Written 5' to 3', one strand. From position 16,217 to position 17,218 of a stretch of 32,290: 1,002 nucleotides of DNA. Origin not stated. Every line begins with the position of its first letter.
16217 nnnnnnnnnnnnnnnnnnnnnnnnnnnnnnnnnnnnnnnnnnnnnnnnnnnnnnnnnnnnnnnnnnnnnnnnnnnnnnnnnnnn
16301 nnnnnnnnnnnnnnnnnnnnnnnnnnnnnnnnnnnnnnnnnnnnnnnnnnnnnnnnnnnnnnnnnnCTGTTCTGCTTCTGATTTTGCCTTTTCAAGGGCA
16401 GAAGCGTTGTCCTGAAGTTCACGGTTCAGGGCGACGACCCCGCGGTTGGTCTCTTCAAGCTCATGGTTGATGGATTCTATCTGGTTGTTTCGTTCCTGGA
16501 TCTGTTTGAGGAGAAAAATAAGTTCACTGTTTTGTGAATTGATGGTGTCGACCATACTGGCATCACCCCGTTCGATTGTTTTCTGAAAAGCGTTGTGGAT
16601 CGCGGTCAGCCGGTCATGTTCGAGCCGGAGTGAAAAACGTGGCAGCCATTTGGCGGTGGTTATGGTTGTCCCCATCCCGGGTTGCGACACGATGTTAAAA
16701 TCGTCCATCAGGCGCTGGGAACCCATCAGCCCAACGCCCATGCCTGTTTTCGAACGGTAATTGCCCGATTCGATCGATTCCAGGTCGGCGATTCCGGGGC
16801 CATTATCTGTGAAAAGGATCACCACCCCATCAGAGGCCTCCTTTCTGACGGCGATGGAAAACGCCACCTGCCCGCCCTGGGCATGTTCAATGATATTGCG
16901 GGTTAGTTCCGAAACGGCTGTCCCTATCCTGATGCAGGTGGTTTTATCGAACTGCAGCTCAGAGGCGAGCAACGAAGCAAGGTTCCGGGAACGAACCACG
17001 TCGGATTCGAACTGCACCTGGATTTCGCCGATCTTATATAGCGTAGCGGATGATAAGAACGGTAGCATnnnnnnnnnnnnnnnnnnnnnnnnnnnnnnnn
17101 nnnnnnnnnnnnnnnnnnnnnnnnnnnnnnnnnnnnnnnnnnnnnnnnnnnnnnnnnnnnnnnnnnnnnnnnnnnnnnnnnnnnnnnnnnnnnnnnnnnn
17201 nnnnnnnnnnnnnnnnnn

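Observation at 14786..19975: Stressosome-type RsbR/RsbS/RsbT operon with no sigma-factor output and three copies of the RsbT-type kinase domain in three fusion contexts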

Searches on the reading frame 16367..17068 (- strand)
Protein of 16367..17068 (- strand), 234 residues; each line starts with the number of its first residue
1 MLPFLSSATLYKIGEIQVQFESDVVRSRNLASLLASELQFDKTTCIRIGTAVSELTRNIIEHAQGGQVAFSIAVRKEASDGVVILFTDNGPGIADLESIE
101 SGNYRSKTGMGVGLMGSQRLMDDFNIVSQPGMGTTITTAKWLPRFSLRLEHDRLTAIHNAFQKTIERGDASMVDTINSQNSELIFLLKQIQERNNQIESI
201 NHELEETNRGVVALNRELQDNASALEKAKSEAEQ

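Call 12: search_solved_structures(query=window:16367-17068:-, max_evalue=0.01)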
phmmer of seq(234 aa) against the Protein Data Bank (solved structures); distinct sequences matched with E-value up to 0.01: 4.
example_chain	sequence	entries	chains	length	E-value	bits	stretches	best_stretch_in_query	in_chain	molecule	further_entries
1l0o_A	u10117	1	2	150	3.3e-05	26.9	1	37-146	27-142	Anti-sigma F factor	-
1til_A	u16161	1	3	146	5.5e-05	26.2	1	37-142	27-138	Anti-sigma F factor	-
1th8_A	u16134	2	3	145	0.00011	25.2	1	37-139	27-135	Anti-sigma F factor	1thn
1tid_A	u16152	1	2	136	0.00013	24.9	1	37-137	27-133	Anti-sigma F factor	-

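Call 81: find_related_loci(query=A6, collection=metagenome_contigs, flank=7000)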
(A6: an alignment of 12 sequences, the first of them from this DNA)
Query A6 (222 aa) in metagenome_contigs; peptide patterns used: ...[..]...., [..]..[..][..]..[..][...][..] (x = any residue, [..] = any of these).
600 stretches matched a pattern (row limit reached: there are more); 540 encode a relative of the query (tblastn E <= 1e-3); the best 80 are kept; 80 distinct loci.
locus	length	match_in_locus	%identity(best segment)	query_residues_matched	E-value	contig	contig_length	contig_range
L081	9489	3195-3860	87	1-222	3e-130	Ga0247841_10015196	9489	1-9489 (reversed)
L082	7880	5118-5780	86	1-221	2e-120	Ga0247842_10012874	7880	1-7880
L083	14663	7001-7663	68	2-222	4e-101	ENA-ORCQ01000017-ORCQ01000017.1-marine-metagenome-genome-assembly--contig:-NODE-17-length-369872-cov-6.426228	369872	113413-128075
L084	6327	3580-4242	69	2-222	9e-101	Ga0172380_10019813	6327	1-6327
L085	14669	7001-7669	65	1-222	1e-94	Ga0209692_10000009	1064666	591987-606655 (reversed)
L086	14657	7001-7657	60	3-222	5e-80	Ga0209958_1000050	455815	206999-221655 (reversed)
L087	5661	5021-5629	44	16-222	4e-48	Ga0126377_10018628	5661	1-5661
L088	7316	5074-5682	44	16-222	7e-48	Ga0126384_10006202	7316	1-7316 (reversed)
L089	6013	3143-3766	41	2-222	3e-47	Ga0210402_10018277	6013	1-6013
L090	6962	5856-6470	45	12-222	3e-46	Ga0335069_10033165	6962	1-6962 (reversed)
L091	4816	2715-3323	42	16-222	4e-46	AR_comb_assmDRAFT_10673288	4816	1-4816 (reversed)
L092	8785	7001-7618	42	11-222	7e-46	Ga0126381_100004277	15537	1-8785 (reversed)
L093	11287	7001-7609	42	16-222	6e-45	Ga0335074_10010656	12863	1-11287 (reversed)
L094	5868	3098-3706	43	16-222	3e-45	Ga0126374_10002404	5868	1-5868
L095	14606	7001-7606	43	16-222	6e-45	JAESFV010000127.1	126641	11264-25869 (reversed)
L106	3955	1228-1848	39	10-222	1e-43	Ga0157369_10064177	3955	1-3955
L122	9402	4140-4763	40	11-222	9e-43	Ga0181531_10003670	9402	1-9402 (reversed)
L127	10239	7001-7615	42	21-222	2e-42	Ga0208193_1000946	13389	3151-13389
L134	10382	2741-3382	41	5-222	1e-41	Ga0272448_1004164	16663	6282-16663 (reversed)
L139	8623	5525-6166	40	4-222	8e-42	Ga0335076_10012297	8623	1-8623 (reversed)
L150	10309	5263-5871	39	16-222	2e-41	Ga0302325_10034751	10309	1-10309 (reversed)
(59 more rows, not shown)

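Call 85: search_protein_families(library=pfam, proteins=[L127:8780-9640:+, L134:4196-4906:+, L139:7710-8480:+, L150:7377-9053:+, L106:2980-3955:+, L093:9136-10797:+, L095:9150-11513:+, L122:6314-8185:+], max_evalue=0.0001)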
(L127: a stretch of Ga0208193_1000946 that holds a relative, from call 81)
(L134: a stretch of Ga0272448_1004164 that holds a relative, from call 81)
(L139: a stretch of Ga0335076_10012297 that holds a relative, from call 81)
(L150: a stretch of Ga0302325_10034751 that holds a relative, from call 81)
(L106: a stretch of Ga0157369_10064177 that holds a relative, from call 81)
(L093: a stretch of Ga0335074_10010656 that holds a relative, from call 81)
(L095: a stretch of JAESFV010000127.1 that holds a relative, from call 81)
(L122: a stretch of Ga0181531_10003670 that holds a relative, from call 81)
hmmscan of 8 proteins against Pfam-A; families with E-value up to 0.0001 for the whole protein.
L127:8780-9640:+ (286 aa): 1 family
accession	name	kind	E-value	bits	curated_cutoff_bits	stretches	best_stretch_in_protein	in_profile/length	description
PF00072.30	Response_reg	-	1.2e-20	74.2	30.2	1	7-119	1-110/111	Response regulator receiver domain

L134:4196-4906:+ (236 aa): 1 family
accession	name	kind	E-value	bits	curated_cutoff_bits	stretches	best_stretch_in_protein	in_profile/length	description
PF00072.30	Response_reg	-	6.4e-35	120.1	30.2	2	109-214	1-103/111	Response regulator receiver domain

L139:7710-8480:+ (256 aa): 1 family
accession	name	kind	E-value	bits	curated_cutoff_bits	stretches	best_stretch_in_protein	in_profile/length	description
PF00072.30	Response_reg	-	4.4e-36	123.9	30.2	2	11-118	1-110/111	Response regulator receiver domain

L150:7377-9053:+ (558 aa): 4 families
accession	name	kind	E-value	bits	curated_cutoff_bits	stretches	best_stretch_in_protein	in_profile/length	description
PF00072.30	Response_reg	-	4.6e-37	127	30.2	2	13-123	1-110/111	Response regulator receiver domain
PF02518.31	HATPase_c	-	4.5e-19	69.4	26.4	1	296-416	2-109/111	Histidine kinase-, DNA gyrase B-, and HSP90-like ATPase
PF23198.2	PDE8A_N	-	9.3e-06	26.1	29.6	1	29-129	29-131/147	PDE8A-like, N-terminal domain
PF00512.31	HisKA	-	7e-05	23.2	26.9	0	185-253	3-65/66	His Kinase A (phospho-acceptor) domain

L106:2980-3955:+ (325 aa): 6 families
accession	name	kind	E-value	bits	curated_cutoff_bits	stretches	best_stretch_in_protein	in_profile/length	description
PF00072.30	Response_reg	-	1.6e-24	86.6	30.2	1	9-121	1-110/111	Response regulator receiver domain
PF08448.16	PAS_4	-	8.1e-13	49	23.1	1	145-248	1-110/110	PAS fold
PF00512.31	HisKA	-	1.3e-09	38.4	26.9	1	263-322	3-61/66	His Kinase A (phospho-acceptor) domain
PF00989.32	PAS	-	6e-07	29.9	22.6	1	140-243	2-113/113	PAS fold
PF13426.13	PAS_9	-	1.7e-06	28.7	27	1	149-245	1-103/103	PAS domain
PF13188.13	PAS_8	-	2.6e-06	27.6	21.8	1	141-188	3-51/65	PAS domain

L093:9136-10797:+ (553 aa): 3 families
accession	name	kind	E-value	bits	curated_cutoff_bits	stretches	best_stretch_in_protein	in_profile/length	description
PF00072.30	Response_reg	-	1.8e-37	128.4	30.2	2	8-118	1-110/111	Response regulator receiver domain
PF02518.31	HATPase_c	-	1.4e-19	71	26.4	1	291-411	2-109/111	Histidine kinase-, DNA gyrase B-, and HSP90-like ATPase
PF00512.31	HisKA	-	2.2e-06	28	26.9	1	180-246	3-63/66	His Kinase A (phospho-acceptor) domain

L095:9150-11513:+ (787 aa): 10 families
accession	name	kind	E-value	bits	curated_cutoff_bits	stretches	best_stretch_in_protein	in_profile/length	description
PF00072.30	Response_reg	-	3.6e-47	159.6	30.2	2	13-125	1-110/111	Response regulator receiver domain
PF02518.31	HATPase_c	-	1.9e-32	112.5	26.4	1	519-630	1-109/111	Histidine kinase-, DNA gyrase B-, and HSP90-like ATPase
PF13426.13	PAS_9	-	7e-23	81.3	27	2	277-379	3-103/103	PAS domain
PF08448.16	PAS_4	-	7.1e-23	81.4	23.1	2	149-254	1-110/110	PAS fold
PF00989.32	PAS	-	2.3e-20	73.1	22.6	2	264-376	1-112/113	PAS fold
PF00512.31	HisKA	-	5.2e-15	55.7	26.9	1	408-472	2-65/66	His Kinase A (phospho-acceptor) domain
PF13188.13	PAS_8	-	7.6e-11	42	21.8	0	145-184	3-39/65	PAS domain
PF08447.18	PAS_3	-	9.2e-07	29.5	25.6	1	289-373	3-88/89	PAS fold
PF13596.12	PAS_10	-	3.7e-05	24.7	22.1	0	275-378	9-106/106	PAS domain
PF23198.2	PDE8A_N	-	5.3e-05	23.6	29.6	0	26-134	26-134/147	PDE8A-like, N-terminal domain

L122:6314-8185:+ (623 aa): 5 families
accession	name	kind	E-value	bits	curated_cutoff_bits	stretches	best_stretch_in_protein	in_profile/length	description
PF00072.30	Response_reg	-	9.6e-45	151.8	30.2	2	499-610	1-110/111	Response regulator receiver domain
PF02518.31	HATPase_c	-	6.6e-22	78.5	26.4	1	356-477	2-110/111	Histidine kinase-, DNA gyrase B-, and HSP90-like ATPase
PF23198.2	PDE8A_N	-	2e-07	31.5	29.6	1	25-130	31-136/147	PDE8A-like, N-terminal domain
PF00512.31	HisKA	-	3.3e-06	27.5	26.9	1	252-309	5-61/66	His Kinase A (phospho-acceptor) domain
PF13188.13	PAS_8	-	2.6e-05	24.4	21.8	1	139-172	3-37/65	PAS domain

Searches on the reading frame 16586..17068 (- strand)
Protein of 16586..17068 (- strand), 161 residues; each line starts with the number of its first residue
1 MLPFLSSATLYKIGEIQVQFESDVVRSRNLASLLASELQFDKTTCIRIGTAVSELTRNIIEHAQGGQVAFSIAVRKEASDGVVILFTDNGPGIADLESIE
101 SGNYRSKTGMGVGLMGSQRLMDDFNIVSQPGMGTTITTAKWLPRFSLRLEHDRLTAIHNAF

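Call 32: find_homologous_proteins(query=window:16586-17068:-, max_evalue=0.00001)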
Query seq(161 aa) (161 aa): 70 proteins with E <= 0.00001 among 123 candidates.
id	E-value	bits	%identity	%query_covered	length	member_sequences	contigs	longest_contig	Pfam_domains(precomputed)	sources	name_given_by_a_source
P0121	2.2e-68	247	73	99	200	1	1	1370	PF13581.13,PF02518.32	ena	-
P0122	3.3e-65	236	71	99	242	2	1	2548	PF13581.13,PF02518.32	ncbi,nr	ncbi:MAG: ATP-binding protein, partial [Bacteroidales bacterium]|nr:ATP-binding protein [Bacteroidal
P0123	1.9e-60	221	64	99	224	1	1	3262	PF13581.13,PF02518.32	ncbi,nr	ncbi:MAG: anti-sigma regulatory factor [Draconibacterium sp.]|nr:anti-sigma regulatory factor [Draco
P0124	2.8e-55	204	64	100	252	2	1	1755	PF13581.13,PF02518.32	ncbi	ncbi:MAG: ATP-binding protein, partial [Bacteroidia bacterium]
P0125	8.7e-53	196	58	98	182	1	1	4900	PF13581.13,PF02518.32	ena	-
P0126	2.5e-52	195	64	92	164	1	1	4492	PF13581.13,PF02518.32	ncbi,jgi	-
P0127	5.5e-46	174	63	86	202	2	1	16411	PF13581.13,PF02518.32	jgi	jgi:anti-sigma regulatory factor (Ser/Thr protein kinase)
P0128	2.0e-34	137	64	65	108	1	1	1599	-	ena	-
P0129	1.3e-28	118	70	53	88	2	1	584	-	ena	-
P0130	2.1e-25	107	48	80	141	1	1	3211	PF13581.13,PF02518.32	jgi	jgi:anti-sigma regulatory factor (Ser/Thr protein kinase)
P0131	3.5e-25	107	41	81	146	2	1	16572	PF13581.13,PF02518.32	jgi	jgi:serine/threonine-protein kinase RsbT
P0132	7.3e-25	106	47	75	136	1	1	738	PF13581.13,PF02518.32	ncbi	-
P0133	2.7e-23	100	46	78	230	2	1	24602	PF13581.13,PF02518.32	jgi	jgi:serine/threonine-protein kinase RsbT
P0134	2.1e-22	98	43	79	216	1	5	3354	PF13581.13,PF02518.32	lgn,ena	-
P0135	7.0e-22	96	45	79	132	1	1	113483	PF13581.13,PF02518.32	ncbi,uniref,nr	ncbi:ATP-binding protein [Heliobacterium chlorum]|uniref:ATP-binding protein n=1 Tax=Heliobacterium 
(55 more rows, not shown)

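Call 49: search_protein_representatives(protein=window:16586-17068:-)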
Query: 161 residues. Proteins with E-value up to 0.001 (for the whole library): 4870; up to 1e-10: 1891; up to 1e-30: 8. The best 150 are listed.
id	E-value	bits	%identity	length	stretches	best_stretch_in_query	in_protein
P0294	4.6e-62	224.6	49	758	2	1-161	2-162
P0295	1.2e-61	223.2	68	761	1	2-161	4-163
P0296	1.7e-59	216.3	64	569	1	1-161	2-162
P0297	2.1e-54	199.7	63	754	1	1-161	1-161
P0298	8.5e-50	184.8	47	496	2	1-161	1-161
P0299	8.7e-45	168.6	57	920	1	3-161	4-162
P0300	6.5e-44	165.7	58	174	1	1-139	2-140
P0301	2.7e-33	131.3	39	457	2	11-144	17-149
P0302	1.1e-30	122.8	42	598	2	9-145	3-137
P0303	1.1e-30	122.8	39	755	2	11-145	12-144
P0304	1.1e-29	119.5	39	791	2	8-145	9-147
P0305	1.2e-29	119.4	41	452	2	12-144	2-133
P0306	1.5e-29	119.2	40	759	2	12-161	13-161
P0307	1.9e-29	118.8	47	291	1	8-147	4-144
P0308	2.2e-29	118.6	41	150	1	1-147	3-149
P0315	1.4e-27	112.7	31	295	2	6-142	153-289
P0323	2.7e-26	108.6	43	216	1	15-142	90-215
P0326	4.5e-26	107.9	40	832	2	13-159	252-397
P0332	9.1e-26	106.9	47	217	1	14-141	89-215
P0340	2.0e-25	105.8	46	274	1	17-142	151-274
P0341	2.6e-25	105.4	49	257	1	17-141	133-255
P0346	7.7e-25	103.8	44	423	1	16-150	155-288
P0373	5.1e-24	101.2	45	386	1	15-143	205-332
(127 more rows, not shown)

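Call 52: search_protein_families(library=pfam, alignment_id=A3, max_evalue=0.00001)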
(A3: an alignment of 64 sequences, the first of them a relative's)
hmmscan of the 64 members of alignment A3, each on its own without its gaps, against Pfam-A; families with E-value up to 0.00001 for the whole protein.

A. member 1, P0294 (758 aa): 4 families
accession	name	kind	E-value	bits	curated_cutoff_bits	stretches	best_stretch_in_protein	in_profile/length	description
PF02518.31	HATPase_c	-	7.5e-42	142.7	26.4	2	352-467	2-109/111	Histidine kinase-, DNA gyrase B-, and HSP90-like ATPase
PF00072.30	Response_reg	-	4.2e-35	120.7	30.2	2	637-752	1-110/111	Response regulator receiver domain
PF00512.31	HisKA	-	4.6e-24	84.7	26.9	1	239-304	1-66/66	His Kinase A (phospho-acceptor) domain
PF13581.12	HATPase_c_2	-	2.4e-11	44.1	27.4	1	31-138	15-124/127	Histidine kinase-like ATPase domain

B. families by the number of members that match (of 64 scanned): 22 families
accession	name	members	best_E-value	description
PF02518.31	HATPase_c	64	2.7e-53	Histidine kinase-, DNA gyrase B-, and HSP90-like ATPase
PF13581.12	HATPase_c_2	63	6.5e-27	Histidine kinase-like ATPase domain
PF00512.31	HisKA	55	1.4e-36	His Kinase A (phospho-acceptor) domain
PF00072.30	Response_reg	39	1.7e-50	Response regulator receiver domain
PF07568.18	HisKA_2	4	3.8e-27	Histidine kinase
PF07536.20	HWE_HK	4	2e-09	HWE histidine kinase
PF01627.28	Hpt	2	6.9e-13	Hpt domain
PF08447.18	PAS_3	2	4.8e-09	PAS fold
PF23198.2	PDE8A_N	2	1e-07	PDE8A-like, N-terminal domain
PF00990.26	GGDEF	1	8e-36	Diguanylate cyclase, GGDEF domain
PF13487.12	HD_5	1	1.6e-27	HD domain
PF05763.18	DUF835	1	9.7e-27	Protein of unknown function (DUF835)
PF01966.28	HD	1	1.2e-15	HD domain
PF00155.27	Aminotran_1_2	1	1.9e-13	Aminotransferase class I and II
PF13426.13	PAS_9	1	3.4e-12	PAS domain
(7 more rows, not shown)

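Call 57: search_protein_families(library=pfam, proteins=[P0323, P0332, P0341, P0340, P0315, P0326, P0346, P0373], max_evalue=0.001)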
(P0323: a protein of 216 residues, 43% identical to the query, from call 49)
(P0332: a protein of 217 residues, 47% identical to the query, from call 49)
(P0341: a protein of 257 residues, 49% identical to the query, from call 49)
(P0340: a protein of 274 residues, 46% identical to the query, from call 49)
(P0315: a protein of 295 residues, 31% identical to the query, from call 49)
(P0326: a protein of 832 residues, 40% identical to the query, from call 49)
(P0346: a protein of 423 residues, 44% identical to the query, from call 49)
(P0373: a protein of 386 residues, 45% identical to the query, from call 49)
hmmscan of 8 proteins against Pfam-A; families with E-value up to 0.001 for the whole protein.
P0323 (216 aa): 2 families
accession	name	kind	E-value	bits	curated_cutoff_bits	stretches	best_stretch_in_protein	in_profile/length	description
PF13581.12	HATPase_c_2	-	7e-12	45.9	27.4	1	98-213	7-127/127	Histidine kinase-like ATPase domain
PF02518.31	HATPase_c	-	1.9e-10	41.6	26.4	1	122-212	5-106/111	Histidine kinase-, DNA gyrase B-, and HSP90-like ATPase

P0332 (217 aa): 2 families
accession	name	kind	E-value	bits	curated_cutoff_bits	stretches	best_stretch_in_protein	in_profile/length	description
PF02518.31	HATPase_c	-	1.3e-09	38.9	26.4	1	123-212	5-105/111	Histidine kinase-, DNA gyrase B-, and HSP90-like ATPase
PF13581.12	HATPase_c_2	-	3e-08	34.2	27.4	1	100-214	8-127/127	Histidine kinase-like ATPase domain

P0341 (257 aa): 2 families
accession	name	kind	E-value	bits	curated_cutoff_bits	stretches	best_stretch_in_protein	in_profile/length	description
PF13581.12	HATPase_c_2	-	4.4e-10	40.1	27.4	1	139-254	7-127/127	Histidine kinase-like ATPase domain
PF02518.31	HATPase_c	-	2.1e-06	28.6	26.4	1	163-252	5-105/111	Histidine kinase-, DNA gyrase B-, and HSP90-like ATPase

P0340 (274 aa): 2 families
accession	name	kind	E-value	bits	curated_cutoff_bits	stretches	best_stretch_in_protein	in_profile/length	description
PF02518.31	HATPase_c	-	1e-09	39.3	26.4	1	178-270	2-105/111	Histidine kinase-, DNA gyrase B-, and HSP90-like ATPase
PF13581.12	HATPase_c_2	-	1.1e-08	35.6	27.4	1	157-272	7-127/127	Histidine kinase-like ATPase domain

P0315 (295 aa): 2 families
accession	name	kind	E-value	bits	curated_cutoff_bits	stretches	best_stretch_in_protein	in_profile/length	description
PF13581.12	HATPase_c_2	-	1.5e-22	80.4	27.4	2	170-287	7-127/127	Histidine kinase-like ATPase domain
PF02518.31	HATPase_c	-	1.5e-19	70.9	26.4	2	35-128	2-106/111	Histidine kinase-, DNA gyrase B-, and HSP90-like ATPase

P0326 (832 aa): 4 families
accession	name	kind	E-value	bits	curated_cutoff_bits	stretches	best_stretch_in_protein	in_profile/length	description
PF02518.31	HATPase_c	-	2.7e-53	179.5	26.4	3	581-692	2-110/111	Histidine kinase-, DNA gyrase B-, and HSP90-like ATPase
PF00512.31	HisKA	-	1.4e-36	124.8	26.9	2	14-83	1-66/66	His Kinase A (phospho-acceptor) domain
PF13581.12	HATPase_c_2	-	6.2e-16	59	27.4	1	264-377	9-126/127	Histidine kinase-like ATPase domain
PF00072.30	Response_reg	-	2.4e-11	44.2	30.2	1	749-814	1-66/111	Response regulator receiver domain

P0346 (423 aa): 3 families
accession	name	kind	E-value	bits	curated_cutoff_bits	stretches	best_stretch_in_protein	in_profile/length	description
PF02518.31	HATPase_c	-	1.9e-14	54.5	26.4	1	183-278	2-106/111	Histidine kinase-, DNA gyrase B-, and HSP90-like ATPase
PF00512.31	HisKA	-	1.4e-12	47.9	26.9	1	367-423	2-55/66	His Kinase A (phospho-acceptor) domain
PF13581.12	HATPase_c_2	-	3.1e-11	43.8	27.4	1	160-276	5-125/127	Histidine kinase-like ATPase domain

P0373 (386 aa): 3 families
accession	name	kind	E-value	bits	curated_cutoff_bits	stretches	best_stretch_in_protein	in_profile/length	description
PF13581.12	HATPase_c_2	-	7.6e-14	52.3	27.4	1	213-329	7-127/127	Histidine kinase-like ATPase domain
PF02518.31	HATPase_c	-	5.6e-13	49.7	26.4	1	234-327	2-105/111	Histidine kinase-, DNA gyrase B-, and HSP90-like ATPase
PF07228.17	SpoIIE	-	6.8e-13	49.4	25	1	25-184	5-189/192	Stage II sporulation protein E (SpoIIE)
